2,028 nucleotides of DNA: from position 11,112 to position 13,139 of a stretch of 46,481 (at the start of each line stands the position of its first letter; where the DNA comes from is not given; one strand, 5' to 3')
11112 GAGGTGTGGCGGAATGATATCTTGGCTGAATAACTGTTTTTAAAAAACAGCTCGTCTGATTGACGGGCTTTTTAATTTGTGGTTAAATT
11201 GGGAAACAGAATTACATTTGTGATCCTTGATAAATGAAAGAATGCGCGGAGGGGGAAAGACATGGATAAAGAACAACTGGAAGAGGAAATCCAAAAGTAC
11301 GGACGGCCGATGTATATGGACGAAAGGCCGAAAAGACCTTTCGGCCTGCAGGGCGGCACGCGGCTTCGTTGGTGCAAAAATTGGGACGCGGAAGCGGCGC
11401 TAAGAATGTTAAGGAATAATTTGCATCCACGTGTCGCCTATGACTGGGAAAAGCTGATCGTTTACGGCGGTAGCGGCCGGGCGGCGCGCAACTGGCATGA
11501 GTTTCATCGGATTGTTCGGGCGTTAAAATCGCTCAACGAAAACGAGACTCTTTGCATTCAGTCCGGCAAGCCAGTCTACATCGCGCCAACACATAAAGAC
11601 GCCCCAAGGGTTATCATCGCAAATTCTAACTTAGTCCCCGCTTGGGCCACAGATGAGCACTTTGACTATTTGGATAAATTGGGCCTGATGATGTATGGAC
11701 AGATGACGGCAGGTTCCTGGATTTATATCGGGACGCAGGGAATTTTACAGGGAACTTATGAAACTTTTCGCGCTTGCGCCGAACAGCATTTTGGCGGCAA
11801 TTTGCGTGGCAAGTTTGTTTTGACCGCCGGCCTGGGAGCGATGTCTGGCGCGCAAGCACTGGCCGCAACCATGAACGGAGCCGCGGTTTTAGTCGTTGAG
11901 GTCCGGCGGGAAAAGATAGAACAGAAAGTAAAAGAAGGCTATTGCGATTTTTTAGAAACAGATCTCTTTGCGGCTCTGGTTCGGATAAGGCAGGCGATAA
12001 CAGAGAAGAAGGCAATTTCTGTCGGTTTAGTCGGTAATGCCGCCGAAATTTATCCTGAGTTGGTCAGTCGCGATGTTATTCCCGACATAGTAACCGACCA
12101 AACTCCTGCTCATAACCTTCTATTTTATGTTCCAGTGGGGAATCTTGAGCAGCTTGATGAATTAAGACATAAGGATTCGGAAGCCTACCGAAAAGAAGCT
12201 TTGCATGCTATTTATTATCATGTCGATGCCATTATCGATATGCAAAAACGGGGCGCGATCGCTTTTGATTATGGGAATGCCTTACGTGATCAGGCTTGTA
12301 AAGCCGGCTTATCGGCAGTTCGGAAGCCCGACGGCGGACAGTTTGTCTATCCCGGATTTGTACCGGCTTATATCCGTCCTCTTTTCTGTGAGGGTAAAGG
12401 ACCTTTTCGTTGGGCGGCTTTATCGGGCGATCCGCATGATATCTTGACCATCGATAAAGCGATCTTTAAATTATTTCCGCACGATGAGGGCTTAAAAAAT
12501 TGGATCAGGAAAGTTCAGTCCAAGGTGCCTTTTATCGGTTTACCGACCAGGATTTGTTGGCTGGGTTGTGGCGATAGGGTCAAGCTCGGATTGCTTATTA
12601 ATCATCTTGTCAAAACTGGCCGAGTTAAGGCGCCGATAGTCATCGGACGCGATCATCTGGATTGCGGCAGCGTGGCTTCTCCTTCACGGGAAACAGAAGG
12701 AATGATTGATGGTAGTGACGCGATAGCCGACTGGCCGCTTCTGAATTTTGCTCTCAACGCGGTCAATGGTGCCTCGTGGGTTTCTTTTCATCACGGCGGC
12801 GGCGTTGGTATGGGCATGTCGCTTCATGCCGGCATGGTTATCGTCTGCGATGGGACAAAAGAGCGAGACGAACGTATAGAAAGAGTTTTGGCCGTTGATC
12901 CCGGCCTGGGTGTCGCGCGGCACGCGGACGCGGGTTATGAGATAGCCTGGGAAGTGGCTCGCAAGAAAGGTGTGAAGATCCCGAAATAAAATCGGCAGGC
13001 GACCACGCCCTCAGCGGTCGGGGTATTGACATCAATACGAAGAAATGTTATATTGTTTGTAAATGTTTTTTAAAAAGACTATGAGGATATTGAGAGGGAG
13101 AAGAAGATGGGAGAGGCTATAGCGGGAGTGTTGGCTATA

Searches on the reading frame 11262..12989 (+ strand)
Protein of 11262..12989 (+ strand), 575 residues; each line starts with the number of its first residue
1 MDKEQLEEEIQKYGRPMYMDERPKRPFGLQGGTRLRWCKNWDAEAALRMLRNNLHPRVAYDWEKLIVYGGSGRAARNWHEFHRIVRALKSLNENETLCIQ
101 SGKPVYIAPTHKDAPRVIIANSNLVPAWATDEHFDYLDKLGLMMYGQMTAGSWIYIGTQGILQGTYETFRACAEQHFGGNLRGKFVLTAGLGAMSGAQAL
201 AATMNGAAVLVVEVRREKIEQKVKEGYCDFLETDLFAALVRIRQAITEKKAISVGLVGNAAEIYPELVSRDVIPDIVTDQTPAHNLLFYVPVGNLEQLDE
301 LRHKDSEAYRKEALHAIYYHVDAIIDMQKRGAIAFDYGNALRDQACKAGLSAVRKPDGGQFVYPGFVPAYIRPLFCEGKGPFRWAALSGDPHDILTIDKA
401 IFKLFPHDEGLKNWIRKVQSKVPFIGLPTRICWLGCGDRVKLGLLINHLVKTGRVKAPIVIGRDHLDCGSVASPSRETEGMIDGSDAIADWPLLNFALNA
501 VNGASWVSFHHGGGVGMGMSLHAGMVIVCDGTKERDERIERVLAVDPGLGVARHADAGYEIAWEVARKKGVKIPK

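Call 96: search_protein_families(library=pfam, proteins=[window:11262-12989:+], max_evalue=0.001)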
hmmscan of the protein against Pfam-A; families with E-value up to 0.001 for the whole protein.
window:11262-12989:+ (575 aa): 3 families
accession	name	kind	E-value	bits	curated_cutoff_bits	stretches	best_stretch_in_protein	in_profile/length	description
PF17392.7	Urocanase_C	-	9.8e-88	293.1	23.6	1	373-567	1-195/196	Urocanase C-terminal domain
PF01175.24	Urocanase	-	2.9e-74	249.7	23.2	1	157-370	1-209/209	Urocanase Rossmann-like domain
PF17391.7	Urocanase_N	-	2.6e-51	173.2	23.2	1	38-154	11-127/127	Urocanase N-terminal domain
